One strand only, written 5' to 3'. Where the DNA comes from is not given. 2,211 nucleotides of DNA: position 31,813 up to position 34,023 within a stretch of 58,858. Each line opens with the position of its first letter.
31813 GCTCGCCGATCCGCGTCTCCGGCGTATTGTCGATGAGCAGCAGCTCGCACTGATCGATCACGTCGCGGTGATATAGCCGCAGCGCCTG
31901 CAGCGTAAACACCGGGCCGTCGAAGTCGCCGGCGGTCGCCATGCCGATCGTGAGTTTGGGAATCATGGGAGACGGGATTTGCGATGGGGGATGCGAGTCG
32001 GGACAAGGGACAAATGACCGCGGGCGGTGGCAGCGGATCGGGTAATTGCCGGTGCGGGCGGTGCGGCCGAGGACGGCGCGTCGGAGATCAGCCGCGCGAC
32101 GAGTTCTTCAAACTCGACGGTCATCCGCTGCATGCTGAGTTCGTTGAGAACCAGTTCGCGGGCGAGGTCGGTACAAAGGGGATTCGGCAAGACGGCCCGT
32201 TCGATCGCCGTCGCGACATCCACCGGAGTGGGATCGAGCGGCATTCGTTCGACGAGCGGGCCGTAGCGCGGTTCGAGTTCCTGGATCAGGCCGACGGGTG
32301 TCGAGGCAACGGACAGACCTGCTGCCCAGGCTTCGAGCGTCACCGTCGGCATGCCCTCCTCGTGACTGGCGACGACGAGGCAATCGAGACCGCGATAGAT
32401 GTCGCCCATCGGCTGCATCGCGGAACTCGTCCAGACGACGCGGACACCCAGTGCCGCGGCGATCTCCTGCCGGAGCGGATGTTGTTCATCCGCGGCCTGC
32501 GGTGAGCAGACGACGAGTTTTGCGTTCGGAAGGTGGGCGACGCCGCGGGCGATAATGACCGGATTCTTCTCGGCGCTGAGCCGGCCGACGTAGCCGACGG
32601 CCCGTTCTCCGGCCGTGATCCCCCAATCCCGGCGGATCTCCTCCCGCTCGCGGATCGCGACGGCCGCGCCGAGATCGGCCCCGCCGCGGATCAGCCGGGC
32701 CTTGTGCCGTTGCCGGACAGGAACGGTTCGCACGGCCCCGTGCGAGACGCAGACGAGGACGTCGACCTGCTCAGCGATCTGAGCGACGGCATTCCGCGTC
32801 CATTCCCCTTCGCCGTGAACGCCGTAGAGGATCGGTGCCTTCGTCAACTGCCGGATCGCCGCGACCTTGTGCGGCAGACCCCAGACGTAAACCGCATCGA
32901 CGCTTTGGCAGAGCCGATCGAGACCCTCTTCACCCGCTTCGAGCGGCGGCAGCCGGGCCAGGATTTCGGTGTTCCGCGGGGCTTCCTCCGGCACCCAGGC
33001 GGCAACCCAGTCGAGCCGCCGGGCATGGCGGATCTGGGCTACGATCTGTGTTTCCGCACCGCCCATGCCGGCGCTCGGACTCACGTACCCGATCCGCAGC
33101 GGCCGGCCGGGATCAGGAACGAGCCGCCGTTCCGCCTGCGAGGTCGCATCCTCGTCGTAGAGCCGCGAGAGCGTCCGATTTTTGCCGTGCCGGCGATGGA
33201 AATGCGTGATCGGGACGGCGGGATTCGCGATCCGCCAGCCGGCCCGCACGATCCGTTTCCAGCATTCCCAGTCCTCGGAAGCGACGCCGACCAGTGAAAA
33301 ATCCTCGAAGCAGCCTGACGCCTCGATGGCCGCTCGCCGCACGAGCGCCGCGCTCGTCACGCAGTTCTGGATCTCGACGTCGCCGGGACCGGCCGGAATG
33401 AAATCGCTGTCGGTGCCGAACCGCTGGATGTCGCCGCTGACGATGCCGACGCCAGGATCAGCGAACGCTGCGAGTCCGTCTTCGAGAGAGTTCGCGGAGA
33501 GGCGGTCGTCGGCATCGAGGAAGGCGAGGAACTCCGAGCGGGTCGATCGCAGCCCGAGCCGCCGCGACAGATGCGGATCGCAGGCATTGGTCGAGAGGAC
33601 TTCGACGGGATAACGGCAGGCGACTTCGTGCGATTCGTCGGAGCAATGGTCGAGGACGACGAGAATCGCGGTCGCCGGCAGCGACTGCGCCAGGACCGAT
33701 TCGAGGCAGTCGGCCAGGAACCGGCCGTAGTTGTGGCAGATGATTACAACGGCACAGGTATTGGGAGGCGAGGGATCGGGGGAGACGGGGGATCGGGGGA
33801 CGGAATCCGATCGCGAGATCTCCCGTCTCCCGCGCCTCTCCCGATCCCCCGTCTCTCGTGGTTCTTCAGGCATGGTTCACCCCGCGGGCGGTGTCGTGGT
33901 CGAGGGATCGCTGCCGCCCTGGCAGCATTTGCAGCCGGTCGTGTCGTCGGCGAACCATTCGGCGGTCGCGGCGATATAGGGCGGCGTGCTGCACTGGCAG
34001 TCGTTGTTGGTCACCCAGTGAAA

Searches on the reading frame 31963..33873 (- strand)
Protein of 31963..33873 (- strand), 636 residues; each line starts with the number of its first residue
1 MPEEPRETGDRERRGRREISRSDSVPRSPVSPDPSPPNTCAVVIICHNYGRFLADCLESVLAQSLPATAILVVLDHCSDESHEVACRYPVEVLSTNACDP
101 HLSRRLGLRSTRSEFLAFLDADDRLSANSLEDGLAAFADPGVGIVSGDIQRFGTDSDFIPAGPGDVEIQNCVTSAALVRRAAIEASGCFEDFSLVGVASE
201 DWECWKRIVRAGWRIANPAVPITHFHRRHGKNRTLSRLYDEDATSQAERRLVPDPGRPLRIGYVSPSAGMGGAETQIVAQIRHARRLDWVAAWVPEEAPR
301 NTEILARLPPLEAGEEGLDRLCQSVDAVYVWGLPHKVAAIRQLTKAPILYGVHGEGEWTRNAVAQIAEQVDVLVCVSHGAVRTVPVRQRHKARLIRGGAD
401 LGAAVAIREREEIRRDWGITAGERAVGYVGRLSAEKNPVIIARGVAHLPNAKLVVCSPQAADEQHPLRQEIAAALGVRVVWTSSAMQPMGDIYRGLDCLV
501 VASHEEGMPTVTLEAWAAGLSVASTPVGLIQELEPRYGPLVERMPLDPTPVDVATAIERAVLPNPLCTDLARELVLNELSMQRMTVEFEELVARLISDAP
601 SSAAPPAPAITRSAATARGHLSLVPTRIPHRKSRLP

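Call 63: search_protein_families(library=pfam, max_evalue=0.001, proteins=[window:31963-33873:-])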
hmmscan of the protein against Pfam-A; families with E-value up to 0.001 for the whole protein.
window:31963-33873:- (636 aa): 6 families
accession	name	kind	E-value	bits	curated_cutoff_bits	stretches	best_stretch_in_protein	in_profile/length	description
PF00535.33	Glycos_transf_2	-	1.8e-16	61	23.3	1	42-160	2-126/168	Glycosyl transferase family 2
PF13641.12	Glyco_tranf_2_3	-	3.6e-13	50.5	27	1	37-147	1-121/230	Glycosyltransferase like family 2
PF13692.12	Glyco_trans_1_4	-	3.8e-13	50.3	27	1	424-533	2-114/142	Glycosyl transferases group 1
PF00534.26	Glycos_transf_1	-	6.7e-13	49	26.4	1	410-533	2-130/172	Glycosyl transferases group 1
PF13632.12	Glyco_trans_2_3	-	1.9e-06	28.3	27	1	117-219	3-117/198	Glycosyl transferase family group 2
PF10111.15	Glyco_tranf_2_2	-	2e-05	24.7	27.3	0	173-224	165-215/276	Glycosyltransferase like family 2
